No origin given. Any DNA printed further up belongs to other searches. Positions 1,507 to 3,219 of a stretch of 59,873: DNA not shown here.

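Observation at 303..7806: Tad-like operon with no pilin, extended by a second MinD ATPase and three unassigned proteins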

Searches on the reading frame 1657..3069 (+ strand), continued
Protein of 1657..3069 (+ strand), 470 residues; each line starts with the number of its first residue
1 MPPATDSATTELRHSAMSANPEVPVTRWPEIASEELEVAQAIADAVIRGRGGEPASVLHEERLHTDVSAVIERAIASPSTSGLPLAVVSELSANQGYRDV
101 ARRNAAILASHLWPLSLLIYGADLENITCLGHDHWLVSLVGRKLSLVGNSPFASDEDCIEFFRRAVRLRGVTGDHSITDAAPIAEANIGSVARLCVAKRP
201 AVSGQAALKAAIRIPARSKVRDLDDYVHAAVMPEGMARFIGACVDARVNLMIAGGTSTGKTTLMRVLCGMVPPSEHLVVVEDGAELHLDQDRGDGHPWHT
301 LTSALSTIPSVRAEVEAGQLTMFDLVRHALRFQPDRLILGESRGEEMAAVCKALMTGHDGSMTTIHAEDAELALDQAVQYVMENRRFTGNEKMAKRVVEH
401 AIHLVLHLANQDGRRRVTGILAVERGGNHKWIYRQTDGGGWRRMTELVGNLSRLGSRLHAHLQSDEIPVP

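Call 52: search_dna_similar(query=window:1657-3069:+, collection=plasmids, mode=protein, max_rows=60, max_evalue=1e-20, rows=spread)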
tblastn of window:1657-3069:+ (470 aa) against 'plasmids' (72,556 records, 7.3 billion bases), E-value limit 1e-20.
Records with a match: 595; places in all: 620; records where one place covers at least 80% of the query: 65.
Best place of each record, by identity: <60% 595.
By first word of the organism name: Ralstonia 133; Rhizobium 129; Sinorhizobium 71; Pseudosulfitobacter 65; Phaeobacter 35; Sphingobium 17; Sulfitobacter 14; Azospirillum 13; Burkholderia 11; Streptomyces 9; and 59 more.
By predicted mobility (MOB-suite, as given by PLSDB): non-mobilizable 259; conjugative 172; mobilizable 164.
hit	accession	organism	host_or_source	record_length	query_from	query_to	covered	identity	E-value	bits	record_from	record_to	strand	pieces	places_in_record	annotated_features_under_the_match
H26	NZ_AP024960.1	Paraburkholderia terrae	-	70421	26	420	84%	30.7%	9e-27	121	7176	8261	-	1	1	CpaF family protein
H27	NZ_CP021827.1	Sinorhizobium meliloti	Medicago truncatula,Single Cell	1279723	21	423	86%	28.4%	7e-26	119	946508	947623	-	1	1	record has no annotation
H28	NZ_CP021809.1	Sinorhizobium meliloti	Medicago sativa,Single Cell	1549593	21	423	86%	28.4%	7e-26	119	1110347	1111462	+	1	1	none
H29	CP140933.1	Sinorhizobium meliloti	Medicago lupulina,whole organism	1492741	22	423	86%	28.2%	7e-25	115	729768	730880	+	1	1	CpaF family protein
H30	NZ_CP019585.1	Sinorhizobium meliloti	Medicago arborea,tissue sample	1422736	22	423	86%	28.1%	1e-24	115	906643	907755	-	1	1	record has no annotation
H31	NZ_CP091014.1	Burkholderia cenocepacia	-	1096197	53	420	78%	29.9%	2e-26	120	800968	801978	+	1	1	none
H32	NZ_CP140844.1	Rhizobium ruizarguesonis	Trifolium pratense,whole organism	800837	1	381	81%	27.7%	4e-22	107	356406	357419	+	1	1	CpaF family protein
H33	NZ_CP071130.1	Caballeronia sp. M1242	Homo sapiens,ETA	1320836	112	420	66%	33.8%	2e-24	114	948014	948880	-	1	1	none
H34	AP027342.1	Sphingobium sp. TomTYG74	-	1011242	69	423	76%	29.2%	6e-25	116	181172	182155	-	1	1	Flp pilus assembly protein, ATPase CpaF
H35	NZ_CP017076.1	Novosphingobium resinovorum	single cell,soil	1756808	112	423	66%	32.2%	4e-28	125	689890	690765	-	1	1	none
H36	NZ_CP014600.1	Salipiger sp. CCB-MM3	mangrove soil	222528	112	420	66%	31.6%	3e-26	120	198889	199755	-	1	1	CpaF family protein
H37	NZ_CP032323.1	Azospirillum argentinense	soil sample,Agricultural field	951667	112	423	66%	30.9%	1e-23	112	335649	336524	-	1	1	CpaF family protein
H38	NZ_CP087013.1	Pseudosulfitobacter pseudonitzschiae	Mediolabrus comicus,The surface ...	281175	112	423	66%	30.8%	2e-22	108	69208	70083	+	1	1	CpaF family protein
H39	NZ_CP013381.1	Burkholderia humptydooensis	water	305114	112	423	66%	30.6%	4e-24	113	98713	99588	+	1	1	CpaF family protein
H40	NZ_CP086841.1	Pseudosulfitobacter pseudonitzschiae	Trieres chinensis,The surface seawater ...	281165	112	423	66%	30.2%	1e-22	109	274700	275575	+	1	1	CpaF family protein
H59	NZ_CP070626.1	Photobacterium damselae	Turbot fish farm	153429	112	420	66%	29.0%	4e-22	107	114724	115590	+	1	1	CpaF family protein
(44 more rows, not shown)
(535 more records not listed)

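Call 54: get_annotated_region(hit=H36, flank=6000)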
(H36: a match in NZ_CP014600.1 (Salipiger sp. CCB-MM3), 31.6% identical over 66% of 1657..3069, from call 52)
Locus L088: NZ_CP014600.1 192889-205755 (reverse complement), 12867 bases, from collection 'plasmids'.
description: Salipiger sp. CCB-MM3 plasmid unnamed4, complete sequence
organism: Salipiger sp. CCB-MM3 (NCBI taxid 1792508)
taxonomy: Bacteria; Pseudomonadota; Alphaproteobacteria; Rhodobacterales; Roseobacteraceae; Salipiger; Salipiger sp. CCB-MM3
host: -; source: mangrove soil; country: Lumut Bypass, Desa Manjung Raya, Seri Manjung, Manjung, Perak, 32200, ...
typing (MOB-suite, as given by PLSDB): non-mobilizable; replicon rep_cluster_378
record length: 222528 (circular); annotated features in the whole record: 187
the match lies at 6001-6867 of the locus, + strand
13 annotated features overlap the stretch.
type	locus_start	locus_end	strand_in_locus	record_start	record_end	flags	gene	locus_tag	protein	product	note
CDS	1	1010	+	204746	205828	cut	cpaB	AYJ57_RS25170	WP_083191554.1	Flp pilus assembly protein CpaB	-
CDS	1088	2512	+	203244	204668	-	-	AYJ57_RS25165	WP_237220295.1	type II and III secretion system protein family protein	-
CDS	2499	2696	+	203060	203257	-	-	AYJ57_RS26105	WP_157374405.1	hypothetical protein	-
CDS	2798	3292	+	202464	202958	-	-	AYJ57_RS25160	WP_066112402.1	TadE/TadG family type IV pilus assembly protein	-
CDS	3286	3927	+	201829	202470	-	-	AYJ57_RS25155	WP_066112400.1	TadE/TadG family type IV pilus assembly protein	-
CDS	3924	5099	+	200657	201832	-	-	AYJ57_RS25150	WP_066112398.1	hypothetical protein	-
CDS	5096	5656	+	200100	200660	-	-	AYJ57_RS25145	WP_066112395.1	L,D-transpeptidase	GO:0018104 - peptidoglycan-protein cross-linking [Evidence IEA]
CDS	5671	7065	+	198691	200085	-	-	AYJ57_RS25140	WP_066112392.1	CpaF family protein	-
CDS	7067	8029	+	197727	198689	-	-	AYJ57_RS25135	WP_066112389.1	type II secretion system F family protein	-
CDS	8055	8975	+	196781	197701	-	-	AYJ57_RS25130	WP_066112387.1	type II secretion system F family protein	-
CDS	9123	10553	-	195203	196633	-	-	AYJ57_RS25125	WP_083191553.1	hypothetical protein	-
CDS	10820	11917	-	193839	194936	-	-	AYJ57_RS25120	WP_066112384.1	cache domain-containing protein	-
CDS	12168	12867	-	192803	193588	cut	-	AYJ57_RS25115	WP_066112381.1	VOC family protein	-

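Call 55: get_annotated_region(hit=H59, flank=6000)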
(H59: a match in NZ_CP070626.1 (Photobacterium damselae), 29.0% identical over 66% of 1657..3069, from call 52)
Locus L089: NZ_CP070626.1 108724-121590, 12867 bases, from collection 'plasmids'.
description: Photobacterium damselae subsp. damselae strain RM-71 plasmid pPHDD1, complete sequence
organism: Photobacterium damselae (NCBI taxid 85581)
taxonomy: Bacteria; Pseudomonadota; Gammaproteobacteria; Vibrionales; Vibrionaceae; Photobacterium; Photobacterium damselae
host: -; source: Turbot fish farm; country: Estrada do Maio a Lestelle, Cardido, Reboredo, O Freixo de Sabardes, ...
typing (MOB-suite, as given by PLSDB): conjugative; replicon rep_cluster_1313; relaxase MOBF; mating-pair formation MPF_F
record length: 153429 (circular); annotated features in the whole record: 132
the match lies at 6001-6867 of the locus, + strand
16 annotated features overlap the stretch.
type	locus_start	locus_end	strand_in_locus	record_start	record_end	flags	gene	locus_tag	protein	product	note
CDS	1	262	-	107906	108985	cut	-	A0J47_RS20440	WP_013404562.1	hypothetical protein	-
CDS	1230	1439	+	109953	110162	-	-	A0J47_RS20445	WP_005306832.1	Flp family type IVb pilin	-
CDS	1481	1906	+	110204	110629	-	-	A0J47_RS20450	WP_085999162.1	prepilin peptidase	-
CDS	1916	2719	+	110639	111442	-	cpaB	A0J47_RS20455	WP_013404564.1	Flp pilus assembly protein CpaB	-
CDS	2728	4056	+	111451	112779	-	-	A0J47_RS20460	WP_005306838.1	type II and III secretion system protein family protein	-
CDS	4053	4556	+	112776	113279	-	-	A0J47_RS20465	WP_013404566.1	hypothetical protein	-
CDS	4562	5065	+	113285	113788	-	-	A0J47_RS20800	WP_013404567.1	hypothetical protein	-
CDS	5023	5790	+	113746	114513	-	-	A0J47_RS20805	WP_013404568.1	type II/IV secretion system ATPase TadZ/CpaE,associated with Flp pilus assembly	-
CDS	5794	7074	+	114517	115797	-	-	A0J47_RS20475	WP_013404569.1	CpaF family protein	-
CDS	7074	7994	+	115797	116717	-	-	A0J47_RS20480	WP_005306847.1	type II secretion system F family protein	-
CDS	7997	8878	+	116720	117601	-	-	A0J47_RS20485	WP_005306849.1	type II secretion system F family protein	-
CDS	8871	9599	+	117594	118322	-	-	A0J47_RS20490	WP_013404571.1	pilus assembly protein TadD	-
CDS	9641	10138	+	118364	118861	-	-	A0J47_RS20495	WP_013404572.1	TadE family protein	-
CDS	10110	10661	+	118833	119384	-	tadF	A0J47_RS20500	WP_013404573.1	tight adherence pilus pseudopilin TadF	-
CDS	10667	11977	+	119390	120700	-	-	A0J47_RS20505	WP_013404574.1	pilus assembly protein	-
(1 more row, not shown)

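Call 65: search_protein_families(library=pfam, proteins=[L025:30-1175:+, L025:1283-2005:+, L036:5259-7874:+, L021:7041-7709:+, L021:7717-8427:+, L057:7165-7839:-, L057:7836-8450:-, L055:5935-7245:-], max_evalue=0.01)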
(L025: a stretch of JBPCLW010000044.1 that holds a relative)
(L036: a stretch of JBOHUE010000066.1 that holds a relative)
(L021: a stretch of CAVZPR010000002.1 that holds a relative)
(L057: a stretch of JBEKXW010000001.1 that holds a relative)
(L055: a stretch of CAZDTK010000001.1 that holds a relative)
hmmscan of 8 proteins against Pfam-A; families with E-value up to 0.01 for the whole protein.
L025:30-1175:+ (381 aa): 4 families
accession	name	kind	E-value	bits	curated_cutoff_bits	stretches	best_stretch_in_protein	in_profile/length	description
PF18896.5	SLT_3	-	2.4e-07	31.5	27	1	58-134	2-87/89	Lysozyme like domain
PF01464.25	SLT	-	0.00044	20.2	21.3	1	72-111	16-55/117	Transglycosylase SLT domain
PF01551.29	Peptidase_M23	-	0.00089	19.8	28.7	1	225-308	4-72/96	Peptidase family M23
PF13491.11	FtsK_4TM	-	0.0096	16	23.1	0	15-79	92-154/171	4TM region of DNA translocase FtsK/SpoIIIE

L025:1283-2005:+ (240 aa): 0 families

L036:5259-7874:+ (871 aa): 9 families
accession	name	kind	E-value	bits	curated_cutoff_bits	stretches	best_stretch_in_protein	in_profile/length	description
PF12846.13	AAA_10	-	1.8e-11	44.2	27.5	1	514-557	20-63/362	AAA-like domain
PF19044.6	P-loop_TraG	-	1e-09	38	25.8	1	513-572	27-86/413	TraG P-loop domain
PF01935.23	DUF87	-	1.4e-07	32.3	23.2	1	516-559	25-68/220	Helicase HerA, central domain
PF10412.15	TrwB_AAD_bind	-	7.5e-07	28.8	20.5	0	510-557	10-57/387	Type IV secretion-system coupling protein DNA-binding domain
PF13401.12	AAA_22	-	8.1e-05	23.4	27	0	518-552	8-42/130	AAA domain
PF13671.12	AAA_33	-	0.0022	18.7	27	0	519-562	3-41/143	AAA domain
PF20720.3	nSTAND3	-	0.0027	17.9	27.2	1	514-554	16-56/155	Novel STAND NTPase 3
PF00270.35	DEAD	-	0.0035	17.6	26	0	508-552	5-54/167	DEAD/DEAH box helicase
PF01580.24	FtsK_SpoIIIE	-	0.0069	16.3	24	0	505-537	30-61/221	FtsK/SpoIIIE family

L021:7041-7709:+ (222 aa): 4 families
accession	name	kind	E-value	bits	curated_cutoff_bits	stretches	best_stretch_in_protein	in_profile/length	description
PF12846.13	AAA_10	-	3.1e-05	23.6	27.5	1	76-140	231-297/362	AAA-like domain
PF10412.15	TrwB_AAD_bind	-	0.0004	19.8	20.5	1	63-153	224-313/387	Type IV secretion-system coupling protein DNA-binding domain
PF19044.6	P-loop_TraG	-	0.00046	19.4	25.8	1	77-166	243-336/413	TraG P-loop domain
PF13401.12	AAA_22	-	0.004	17.9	27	1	52-124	51-123/130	AAA domain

L021:7717-8427:+ (236 aa): 1 family
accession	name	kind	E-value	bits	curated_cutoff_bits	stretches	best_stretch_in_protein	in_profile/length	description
PF01551.29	Peptidase_M23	-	6e-15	55.7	28.7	1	107-211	2-96/96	Peptidase family M23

L057:7165-7839:- (224 aa): 0 families

L057:7836-8450:- (204 aa): 0 families

L055:5935-7245:- (436 aa): 0 families

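Call 71: search_protein_families(library=pfam, proteins=[L037:16104-17873:-, L044:3655-5202:+, L040:5145-7778:+, L029:3126-3404:+, L043:17969-19018:-, L062:14416-15315:-, L060:20776-21015:-, L047:19852-20925:-, L074:17674-18066:-, L061:3473-4993:-], max_evalue=0.01)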
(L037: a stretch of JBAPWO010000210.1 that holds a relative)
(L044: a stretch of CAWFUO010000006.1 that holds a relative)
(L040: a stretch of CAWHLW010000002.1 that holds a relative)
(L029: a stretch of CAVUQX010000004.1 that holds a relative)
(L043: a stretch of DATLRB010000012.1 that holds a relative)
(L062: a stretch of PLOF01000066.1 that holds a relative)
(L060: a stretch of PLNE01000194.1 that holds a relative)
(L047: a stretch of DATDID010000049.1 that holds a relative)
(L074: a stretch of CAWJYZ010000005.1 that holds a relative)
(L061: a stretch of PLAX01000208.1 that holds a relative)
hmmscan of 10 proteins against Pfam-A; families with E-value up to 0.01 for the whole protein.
L037:16104-17873:- (589 aa): 3 families
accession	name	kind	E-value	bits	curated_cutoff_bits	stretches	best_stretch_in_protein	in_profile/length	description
PF02534.20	T4SS-DNA_transf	-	1.1e-50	173.4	20.1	1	165-573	45-452/468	Type IV secretory system Conjugative DNA transfer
PF12696.13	TraG-D_C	-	8.3e-24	84.4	22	1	428-544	2-124/126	TraM recognition site of TraD and TraG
PF10412.15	TrwB_AAD_bind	-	1.5e-13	50.9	20.5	1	230-521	74-340/387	Type IV secretion-system coupling protein DNA-binding domain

L044:3655-5202:+ (515 aa): 1 family
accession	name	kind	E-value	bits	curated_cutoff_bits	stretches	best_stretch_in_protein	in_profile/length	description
PF04610.19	TrbL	-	0.003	17.8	25.9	1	190-306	80-206/215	TrbL/VirB6 plasmid conjugal transfer protein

L040:5145-7778:+ (877 aa): 11 families
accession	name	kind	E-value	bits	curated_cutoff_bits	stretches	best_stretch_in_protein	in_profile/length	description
PF19044.6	P-loop_TraG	-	1.2e-12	47.7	25.8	2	520-577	29-86/413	TraG P-loop domain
PF12846.13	AAA_10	-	5.5e-11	42.5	27.5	2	520-564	21-65/362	AAA-like domain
PF01935.23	DUF87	-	9.1e-07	29.6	23.2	1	510-562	13-66/220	Helicase HerA, central domain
PF13401.12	AAA_22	-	8.5e-06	26.6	27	0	523-559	8-44/130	AAA domain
PF10412.15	TrwB_AAD_bind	-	1.5e-05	24.6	20.5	0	516-560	11-55/387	Type IV secretion-system coupling protein DNA-binding domain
PF13191.12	AAA_16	-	0.00019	22.4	32.6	0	518-553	23-57/167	AAA ATPase domain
PF00270.35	DEAD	-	0.0013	18.9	26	0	520-557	14-54/167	DEAD/DEAH box helicase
PF13671.12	AAA_33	-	0.0031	18.2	27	1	524-565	3-39/143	AAA domain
PF00005.33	ABC_tran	-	0.0067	17.5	25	0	519-542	10-33/137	ABC transporter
PF01580.24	FtsK_SpoIIIE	-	0.0093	15.9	24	0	507-542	27-61/221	FtsK/SpoIIIE family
PF20720.3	nSTAND3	-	0.0094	16.1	27.2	0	520-562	17-59/155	Novel STAND NTPase 3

L029:3126-3404:+ (92 aa): 0 families

L043:17969-19018:- (349 aa): 0 families

L062:14416-15315:- (299 aa): 1 family
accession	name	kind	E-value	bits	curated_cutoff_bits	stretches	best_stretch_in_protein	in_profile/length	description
PF19597.4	TrbL_4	-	1.2e-09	38.4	27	1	100-267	88-245/276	Conjugal transfer protein TrbL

L060:20776-21015:- (79 aa): 1 family
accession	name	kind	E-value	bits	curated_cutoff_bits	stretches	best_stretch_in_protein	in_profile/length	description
PF18895.5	T4SS_pilin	-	0.00087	19.8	26.6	1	2-68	3-69/71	Type IV secretion system pilin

L047:19852-20925:- (357 aa): 1 family
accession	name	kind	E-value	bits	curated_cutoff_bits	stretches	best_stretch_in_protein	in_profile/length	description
PF02517.21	Rce1-like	-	3.1e-19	69.5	22.4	1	258-344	4-92/93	Type II CAAX prenyl endopeptidase Rce1-like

L074:17674-18066:- (130 aa): 1 family
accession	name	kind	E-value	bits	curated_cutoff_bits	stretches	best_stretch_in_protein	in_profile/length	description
PF00436.31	SSB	-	5.9e-29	100.6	26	1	2-104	1-104/104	Single-strand binding protein family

L061:3473-4993:- (506 aa): 0 families

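Call 72: search_protein_families(library=ncbifam, proteins=[L037:16104-17873:-, L044:3655-5202:+, L040:5145-7778:+, L029:3126-3404:+, L043:17969-19018:-, L062:14416-15315:-, L060:20776-21015:-, L047:19852-20925:-, L078:7277-7801:+, L078:8202-8630:+], max_evalue=0.01)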
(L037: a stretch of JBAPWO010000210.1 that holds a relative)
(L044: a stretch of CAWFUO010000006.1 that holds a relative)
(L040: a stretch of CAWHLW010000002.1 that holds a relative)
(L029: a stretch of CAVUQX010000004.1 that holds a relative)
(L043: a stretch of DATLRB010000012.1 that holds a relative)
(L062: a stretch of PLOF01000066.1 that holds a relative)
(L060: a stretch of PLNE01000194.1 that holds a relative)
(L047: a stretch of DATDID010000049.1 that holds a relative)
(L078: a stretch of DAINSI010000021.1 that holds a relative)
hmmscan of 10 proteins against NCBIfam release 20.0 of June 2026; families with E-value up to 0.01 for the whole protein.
L037:16104-17873:- (589 aa): 10 families
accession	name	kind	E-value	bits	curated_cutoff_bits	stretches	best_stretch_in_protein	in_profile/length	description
NF045973.1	conju_CD1115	equivalog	1.8e-34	119.4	250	1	161-561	21-430/442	VirD4-like conjugal transfer protein, CD1115 family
NF010450.0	PRK13876.1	subfamily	5.3e-27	94.3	674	1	94-557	81-534/667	IncP-type conjugal transfer protein TraG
NF010453.0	PRK13880.1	subfamily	4.8e-24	84.5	586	1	166-528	171-545/630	conjugal transfer coupling protein TraG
NF010424.0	PRK13850.1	equivalog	7.3e-21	74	681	1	159-558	133-522/670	type IV secretion system ATPase VirD4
NF010472.0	PRK13897.1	equivalog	3.9e-20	72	728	2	69-223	71-218/657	type IV secretion system component VirD4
NF010394.0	PRK13822.1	subfamily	8.1e-14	51.3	443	1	177-581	237-636/643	conjugal transfer coupling protein TraG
TIGR02767.1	TraG-Ti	equivalog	1.4e-09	37.4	686.2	1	176-570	223-612/623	Ti-type conjugative transfer system protein TraG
TIGR03743.1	SXT_TraD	subfamily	1.6e-08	33.5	366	1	373-521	429-580/636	conjugative transfer system coupling protein TraD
NF041326.1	Bacteroid_MobC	subfamily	3.9e-06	25.5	900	1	429-557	459-583/655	conjugal transfer protein MobC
NF041447.1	TrbC_conju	equivalog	0.0069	14.9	800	1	432-552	435-559/685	F-type conjugative transfer protein TrbC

L044:3655-5202:+ (515 aa): 1 family
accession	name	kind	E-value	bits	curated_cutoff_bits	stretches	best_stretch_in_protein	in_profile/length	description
NF045848.1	MMCAP2_0566_fam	domain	0.0002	20.8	90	1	189-314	175-304/322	MMCAP2_0566 family conjugal transfer protein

L040:5145-7778:+ (877 aa): 16 families
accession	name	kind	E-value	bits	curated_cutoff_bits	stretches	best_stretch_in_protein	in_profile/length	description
TIGR02746.1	TraC-F-type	equivalog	5.3e-30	104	567.05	1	479-815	388-716/800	type IV secretion system protein TraC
TIGR00929.1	VirB4_CagE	subfamily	1.3e-28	99.8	643.1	1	369-850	283-745/792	VirB4 family type IV secretion/conjugal transfer ATPase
NF045975.1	VirB4_plasma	equivalog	6.9e-23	80.3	590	2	492-583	484-581/894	Mbov_0397 family ICE element conjugal transfer ATPase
NF045971.1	conju_CD1110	equivalog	3.7e-20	71.8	325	1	484-844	379-729/752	VirB4-like conjugal transfer ATPase, CD1110 family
TIGR03744.1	traC_PFL_4706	equivalog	6.8e-10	37.5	520.6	1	642-868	629-862/892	conjugative transfer ATPase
NF010447.0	PRK13873.1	equivalog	6.2e-08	31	1020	1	742-831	638-730/815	conjugal transfer protein TrbE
NF010278.0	PRK13721.1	subfamily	2e-07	29.3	1177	1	518-607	477-564/874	type IV secretion system protein TraC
NF052333.1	ATPase_TcpF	exception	5.5e-05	21.2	1100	1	523-562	465-504/813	conjugal transfer ATPase TcpF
NF010427.0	PRK13853.1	equivalog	0.00018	19.5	957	1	679-832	566-718/789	type IV secretion system protein VirB4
NF053655.1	CedD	equivalog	0.00027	19.7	600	0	525-566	226-267/527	DNA-translocating ATPase CedD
NF010473.0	PRK13898.1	equivalog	0.00027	19.1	1050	1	717-850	621-752/801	type IV secretion system ATPase VirB4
TIGR03783.1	Bac_Flav_CT_G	subfamily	0.00081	17.4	261.55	0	729-830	652-757/829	TraG family conjugative transposon ATPase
NF040819.1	helicase_HerA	equivalog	0.0021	16.6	970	0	743-808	404-467/561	DNA double-strand break repair helicase HerA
TIGR03743.1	SXT_TraD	subfamily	0.0071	14.8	366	0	510-560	166-217/636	conjugative transfer system coupling protein TraD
NF041017.1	DNA_import_CedB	equivalog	0.0088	14.7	700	0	739-787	470-519/590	DNA import protein CedB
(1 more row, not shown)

L029:3126-3404:+ (92 aa): 0 families

L043:17969-19018:- (349 aa): 0 families

L062:14416-15315:- (299 aa): 0 families

L060:20776-21015:- (79 aa): 0 families

L047:19852-20925:- (357 aa): 5 families
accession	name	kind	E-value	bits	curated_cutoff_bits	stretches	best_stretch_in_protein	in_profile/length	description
NF041647.1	ABC_perm_CPBP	equivalog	6.2e-19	68.2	435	1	173-349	452-633/636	ABC transporter permease subunit/CPBP intramembrane protease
NF040589.1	CPBP_Synerg_MrtS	equivalog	7.9e-12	45.7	130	1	254-346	68-163/170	Synerg-CTERM system glutamic-type intramembrane protease MrtS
NF033192.3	CPBP_JDVT_MrtJ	equivalog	1.5e-09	38.4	75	1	264-344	3-93/98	JDVT-CTERM system glutamic-type intramembrane protease MrtJ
NF046050.1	CPBP_fam_MroQ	equivalog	1.1e-08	34.9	270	1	260-344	128-218/243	intramembrane glutamic endopeptidase MroQ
NF040914.1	Mrt_core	domain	0.00043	20.3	100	1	265-347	8-102/108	myxosortase family intramembrane protease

L078:7277-7801:+ (174 aa): 0 families

L078:8202-8630:+ (142 aa): 0 families

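Call 85: find_related_loci(query=A10, collection=metagenome_contigs, flank=10000)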
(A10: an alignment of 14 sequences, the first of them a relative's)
Query A10 (582 aa) in metagenome_contigs; peptide patterns used: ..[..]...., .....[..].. (x = any residue, [..] = any of these).
600 stretches matched a pattern (row limit reached: there are more); 30 encode a relative of the query (tblastn E <= 1e-3); 30 distinct loci.
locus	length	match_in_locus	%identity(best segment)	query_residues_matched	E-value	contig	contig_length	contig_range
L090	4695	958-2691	88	1-578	0e+0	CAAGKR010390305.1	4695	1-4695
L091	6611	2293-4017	74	1-575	0e+0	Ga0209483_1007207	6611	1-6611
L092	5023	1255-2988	60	4-578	0e+0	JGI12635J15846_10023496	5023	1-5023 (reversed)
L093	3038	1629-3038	74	1-471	0e+0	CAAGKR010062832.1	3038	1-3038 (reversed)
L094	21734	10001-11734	58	4-578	0e+0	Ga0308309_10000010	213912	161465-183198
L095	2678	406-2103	61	11-577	0e+0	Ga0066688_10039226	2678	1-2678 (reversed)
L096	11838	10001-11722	59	1-574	0e+0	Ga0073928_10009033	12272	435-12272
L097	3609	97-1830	58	4-578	0e+0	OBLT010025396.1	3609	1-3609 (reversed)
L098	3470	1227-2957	59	1-577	0e+0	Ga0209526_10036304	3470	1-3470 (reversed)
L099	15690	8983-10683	59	11-577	0e+0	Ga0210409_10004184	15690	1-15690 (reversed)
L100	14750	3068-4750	59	20-578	0e+0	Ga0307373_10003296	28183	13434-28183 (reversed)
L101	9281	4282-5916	60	15-562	0e+0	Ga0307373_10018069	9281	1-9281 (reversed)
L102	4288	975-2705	58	4-578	0e+0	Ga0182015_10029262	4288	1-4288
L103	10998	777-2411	59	26-575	0e+0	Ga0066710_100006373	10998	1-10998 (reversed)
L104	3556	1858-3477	60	29-566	0e+0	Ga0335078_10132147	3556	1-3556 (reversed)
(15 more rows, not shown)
